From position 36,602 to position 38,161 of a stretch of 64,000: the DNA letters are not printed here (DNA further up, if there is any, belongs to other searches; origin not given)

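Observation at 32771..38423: Compact tRNA-Ala-integrated element with its own replication module but no capsid, relaxase or conjugation genes: candidate Bacteroidota phage satellite or integrative replicon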

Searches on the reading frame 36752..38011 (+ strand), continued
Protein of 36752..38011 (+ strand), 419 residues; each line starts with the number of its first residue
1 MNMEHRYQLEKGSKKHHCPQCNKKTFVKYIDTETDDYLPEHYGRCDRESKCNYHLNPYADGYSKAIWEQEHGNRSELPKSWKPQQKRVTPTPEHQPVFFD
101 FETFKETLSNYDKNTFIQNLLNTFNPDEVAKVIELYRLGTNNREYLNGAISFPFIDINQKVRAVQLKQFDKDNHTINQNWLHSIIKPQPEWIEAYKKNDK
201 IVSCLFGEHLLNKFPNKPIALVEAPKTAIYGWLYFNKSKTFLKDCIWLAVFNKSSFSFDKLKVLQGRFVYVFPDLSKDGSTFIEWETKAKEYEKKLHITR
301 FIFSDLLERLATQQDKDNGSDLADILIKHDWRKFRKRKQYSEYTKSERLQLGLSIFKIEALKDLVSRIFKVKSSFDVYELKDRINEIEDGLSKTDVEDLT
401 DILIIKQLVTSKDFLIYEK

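Call 82: get_annotated_region(hit=H19, flank=7000)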
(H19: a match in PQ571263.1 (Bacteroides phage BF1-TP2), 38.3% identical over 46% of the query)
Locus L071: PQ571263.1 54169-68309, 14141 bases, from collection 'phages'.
description: Bacteroides phage BF1-TP2, complete genome.
organism: Bacteroides phage BF1-TP2 (NCBI taxid 3385211)
taxonomy: Viruses
host: Bacteroides fragilis BL19; source: sewage from septic tank; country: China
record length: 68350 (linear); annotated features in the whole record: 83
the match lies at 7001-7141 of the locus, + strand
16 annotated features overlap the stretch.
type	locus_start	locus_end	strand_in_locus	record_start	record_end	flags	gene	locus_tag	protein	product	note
CDS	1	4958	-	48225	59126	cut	-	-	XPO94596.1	hypothetical protein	BF1-TP2_gp68; BF1-TP2_gp68; None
CDS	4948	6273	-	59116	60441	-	-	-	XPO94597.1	hypothetical protein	BF1-TP2_gp69; BF1-TP2_gp69; None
CDS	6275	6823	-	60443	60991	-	-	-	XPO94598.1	hypothetical protein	BF1-TP2_gp70; BF1-TP2_gp70; None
CDS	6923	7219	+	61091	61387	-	-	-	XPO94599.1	DUF5681 domain-containing protein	BF1-TP2_gp71; BF1-TP2_gp71; None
CDS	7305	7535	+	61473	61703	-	-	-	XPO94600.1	hypothetical protein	BF1-TP2_gp72; BF1-TP2_gp72; None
CDS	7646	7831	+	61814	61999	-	-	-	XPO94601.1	hypothetical protein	BF1-TP2_gp73; BF1-TP2_gp73; None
CDS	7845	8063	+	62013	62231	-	-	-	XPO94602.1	transcriptional regulator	BF1-TP2_gp74; BF1-TP2_gp74; Annot2=(structure alignment-afuniprot50) AF-A0A3D0XTW6-F1-model_v4 XRE family ...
CDS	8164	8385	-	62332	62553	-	-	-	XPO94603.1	putative tail-fiber protein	BF1-TP2_gp75; BF1-TP2_gp75; None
CDS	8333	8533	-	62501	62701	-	-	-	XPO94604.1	hypothetical protein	BF1-TP2_gp76; BF1-TP2_gp76; None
CDS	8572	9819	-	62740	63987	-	-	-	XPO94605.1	Tyr recombinase domain-containing protein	BF1-TP2_gp77; BF1-TP2_gp77; Annot2=(structure alignment-afuniprot50) AF-A0A015Z7G7-F1-model_v4 Phage integrase family ...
CDS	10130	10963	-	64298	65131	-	-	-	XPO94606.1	transcriptional repressor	BF1-TP2_gp78; BF1-TP2_gp78; Annot2=(structure alignment-afuniprot50) AF-A0A1M5F538-F1-model_v4 Phage repressor protein ...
CDS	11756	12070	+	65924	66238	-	-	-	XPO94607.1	hypothetical protein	BF1-TP2_gp79; BF1-TP2_gp79; None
CDS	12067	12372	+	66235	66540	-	-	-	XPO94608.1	hypothetical protein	BF1-TP2_gp80; BF1-TP2_gp80; None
CDS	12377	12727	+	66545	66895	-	-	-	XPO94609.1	hypothetical protein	BF1-TP2_gp81; BF1-TP2_gp81; None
CDS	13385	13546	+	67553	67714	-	-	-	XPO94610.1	hypothetical protein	BF1-TP2_gp82; BF1-TP2_gp82; None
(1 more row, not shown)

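Call 95: search_protein_families(library=pfam, alignment_id=A5, max_evalue=0.00001)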
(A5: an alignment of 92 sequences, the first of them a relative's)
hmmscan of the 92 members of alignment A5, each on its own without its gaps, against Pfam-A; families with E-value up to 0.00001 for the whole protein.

A. member 1, L002:12495-13115:+ (207 aa): 0 families

B. families by the number of members that match (of 92 scanned): 155 families (the first 25 are shown)
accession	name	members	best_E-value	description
PF09603.15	Fib_succ_major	4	5.9e-46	Fibrobacter succinogenes major domain (Fib_succ_major)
PF00108.29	Thiolase_N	2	3.2e-97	Thiolase, N-terminal domain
PF03462.23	PCRF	2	2.6e-73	PCRF domain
PF00472.26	RF-1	2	1.4e-42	RF-1 domain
PF00535.33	Glycos_transf_2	2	3.7e-34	Glycosyl transferase family 2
PF00005.33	ABC_tran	2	4.8e-34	ABC transporter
PF20434.5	BD-FAE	2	6.8e-17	BD-FAE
PF02518.31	HATPase_c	2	6.3e-16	Histidine kinase-, DNA gyrase B-, and HSP90-like ATPase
PF07719.23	TPR_2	2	4.4e-14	Tetratricopeptide repeat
PF00515.34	TPR_1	2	5.1e-11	Tetratricopeptide repeat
PF18962.6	Por_Secre_tail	2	2.9e-10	Secretion system C-terminal sorting domain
PF10111.15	Glyco_tranf_2_2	2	3e-08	Glycosyltransferase like family 2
PF03255.19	ACCA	1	1.5e-149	Acetyl co-enzyme A carboxylase carboxyltransferase-like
PF02646.22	RmuC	1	1.2e-102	RmuC family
PF19420.4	DDAH_eukar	1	2e-101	N,N dimethylarginine dimethylhydrolase, eukaryotic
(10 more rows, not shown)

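Call 96: find_related_loci(query=A1, collection=viral_contigs, flank=10000)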
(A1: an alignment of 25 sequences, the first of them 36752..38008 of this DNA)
Query A1 (419 aa) in viral_contigs; peptide patterns used: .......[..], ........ (x = any residue, [..] = any of these).
18 stretches matched a pattern; 10 encode a relative of the query (tblastn E <= 1e-3); 10 distinct loci.
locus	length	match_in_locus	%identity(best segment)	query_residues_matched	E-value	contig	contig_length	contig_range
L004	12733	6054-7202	60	1-362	2e-148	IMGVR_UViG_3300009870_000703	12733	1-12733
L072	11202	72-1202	57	4-368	2e-132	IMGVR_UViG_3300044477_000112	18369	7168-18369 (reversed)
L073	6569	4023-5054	48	4-350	5e-97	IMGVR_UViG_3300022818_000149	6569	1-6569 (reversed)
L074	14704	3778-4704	28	3-330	1e-33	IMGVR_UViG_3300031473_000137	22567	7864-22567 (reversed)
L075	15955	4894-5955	29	6-330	5e-31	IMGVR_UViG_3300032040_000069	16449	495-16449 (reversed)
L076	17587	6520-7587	29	6-330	2e-30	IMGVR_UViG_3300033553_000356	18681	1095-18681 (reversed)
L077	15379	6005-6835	30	3-327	2e-26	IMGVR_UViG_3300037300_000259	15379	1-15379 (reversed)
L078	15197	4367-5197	30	3-327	3e-26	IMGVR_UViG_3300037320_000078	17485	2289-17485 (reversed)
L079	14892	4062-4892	29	3-327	1e-25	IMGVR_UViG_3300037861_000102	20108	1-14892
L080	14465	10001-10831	29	3-327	1e-24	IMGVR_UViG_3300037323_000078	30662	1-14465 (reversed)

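Call 98: get_annotated_region(hit=H17, flank=3500)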
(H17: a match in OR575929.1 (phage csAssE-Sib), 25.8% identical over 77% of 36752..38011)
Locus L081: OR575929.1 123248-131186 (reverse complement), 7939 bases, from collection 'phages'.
description: Phage csAssE-Sib, complete genome.
organism: phage csAssE-Sib (NCBI taxid 3092639)
taxonomy: Viruses; Duplodnaviria; Heunggongvirae; Uroviricota; Caudoviricetes
host: -; source: human gut; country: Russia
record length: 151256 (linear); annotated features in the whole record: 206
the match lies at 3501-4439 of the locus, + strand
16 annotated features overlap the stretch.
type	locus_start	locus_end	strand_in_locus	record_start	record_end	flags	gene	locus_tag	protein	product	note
CDS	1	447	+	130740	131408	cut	-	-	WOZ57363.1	hypothetical protein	-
CDS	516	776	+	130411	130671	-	-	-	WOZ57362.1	hypothetical protein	-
CDS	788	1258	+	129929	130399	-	-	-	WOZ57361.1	DUF4494 domain-contain protein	-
CDS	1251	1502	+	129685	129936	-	-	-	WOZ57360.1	hypothetical protein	-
CDS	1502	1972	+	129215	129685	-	-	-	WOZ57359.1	NinG protein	-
CDS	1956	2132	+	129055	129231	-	-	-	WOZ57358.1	hypothetical protein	-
CDS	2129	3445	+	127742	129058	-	-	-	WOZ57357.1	DNA replication factor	-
CDS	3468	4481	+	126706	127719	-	-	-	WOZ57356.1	DNA primase/helicase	DNA primase/helicase; zinc-biding domain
CDS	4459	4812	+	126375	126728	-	-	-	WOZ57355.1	hypothetical protein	-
CDS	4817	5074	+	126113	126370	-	-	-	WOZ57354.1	hypothetical protein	-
CDS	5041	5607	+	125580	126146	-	-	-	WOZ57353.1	zinc-finger-containing domain protein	zinc-finger-containing domain protein, DNA-binding, transcription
CDS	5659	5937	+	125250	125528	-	-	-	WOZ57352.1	hypothetical protein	-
CDS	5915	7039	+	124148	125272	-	-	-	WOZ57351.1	DnaB-like replicative helicase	DNAB-Like Replicative Helicase; ATPase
CDS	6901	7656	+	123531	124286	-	-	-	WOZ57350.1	hypothetical protein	-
CDS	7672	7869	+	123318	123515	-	-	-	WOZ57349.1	hypothetical protein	-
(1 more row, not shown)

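Call 106: search_protein_families(library=padloc, proteins=[window:36752-38011:+], max_evalue=0.01)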
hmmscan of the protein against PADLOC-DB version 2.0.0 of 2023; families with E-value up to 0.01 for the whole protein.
window:36752-38011:+ (419 aa): 0 families

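Call 113: search_protein_families(library=phrogs, proteins=[L072:1349-1645:+, L072:1672-1956:-, L072:2106-2654:-, L072:2651-3058:-, L072:3070-4563:-, L072:4560-4907:-, L072:4904-5251:-, L072:5428-5991:+, L072:6045-10241:-, L072:10226-10861:-], max_evalue=0.001)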
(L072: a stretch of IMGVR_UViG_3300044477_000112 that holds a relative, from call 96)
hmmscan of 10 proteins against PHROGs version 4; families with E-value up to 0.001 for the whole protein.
L072:1349-1645:+ (98 aa): 1 family
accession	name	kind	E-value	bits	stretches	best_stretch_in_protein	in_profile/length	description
phrog_13105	-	unknown function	0.00046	20.8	1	43-83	18-58/239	-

L072:1672-1956:- (94 aa): 0 families

L072:2106-2654:- (182 aa): 0 families

L072:2651-3058:- (135 aa): 1 family
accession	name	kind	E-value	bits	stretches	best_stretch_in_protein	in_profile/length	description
phrog_6034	-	unknown function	7.4e-07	30.1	1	52-132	78-163/164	-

L072:3070-4563:- (497 aa): 1 family
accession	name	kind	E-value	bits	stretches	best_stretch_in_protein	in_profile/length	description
phrog_35892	-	unknown function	8.1e-07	28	1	280-383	373-467/1181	-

L072:4560-4907:- (115 aa): 0 families

L072:4904-5251:- (115 aa): 0 families

L072:5428-5991:+ (187 aa): 0 families

L072:6045-10241:- (1398 aa): 19 families
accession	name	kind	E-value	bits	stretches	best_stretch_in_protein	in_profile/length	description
phrog_19846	-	unknown function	4.1e-193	645.2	2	4-782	3-789/1272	-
phrog_31303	-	unknown function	6.6e-146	488.5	1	1-683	1-708/980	-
phrog_15074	-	unknown function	1.7e-137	460.9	1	24-653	16-703/1773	-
phrog_17422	-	unknown function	3.4e-53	181.7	1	24-481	19-470/961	-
phrog_22546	-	unknown function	7.7e-44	150.7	1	25-490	21-483/1386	-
phrog_26019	-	unknown function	3.2e-34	118.8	1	29-654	30-541/1347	-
phrog_38044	-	unknown function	3.1e-32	111.7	2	685-851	1464-1615/3576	-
phrog_21973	-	tail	3.7e-27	94.4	1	708-1035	1696-1998/3605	tail protein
phrog_1330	-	tail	6e-19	68.5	1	633-1290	568-927/1361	tail protein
phrog_5499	-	moron, auxiliary metabolic gene and host takeover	5.2e-16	56.6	2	845-996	4939-5106/5292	host range and adsorption protein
phrog_7994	-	other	1.4e-15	56.8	2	840-997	1405-1576/2175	glycerophosphoryl diester phosphodiesterase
phrog_38688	-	unknown function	3.1e-13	49.1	2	937-1003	359-425/1564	-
phrog_22322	-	tail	1.8e-08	34.4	1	388-470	264-341/562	tail protein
phrog_12329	-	head and packaging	1.2e-07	31.3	1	689-995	458-651/833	virion structural protein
phrog_28427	-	unknown function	4.6e-07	30.1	1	947-1012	22-87/415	-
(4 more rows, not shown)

L072:10226-10861:- (211 aa): 2 families
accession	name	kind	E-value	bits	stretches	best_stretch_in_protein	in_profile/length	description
phrog_14220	-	unknown function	2.4e-71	241.9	1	2-208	187-398/401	-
phrog_6305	-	tail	5.9e-18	66.2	1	4-145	7-151/314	tail protein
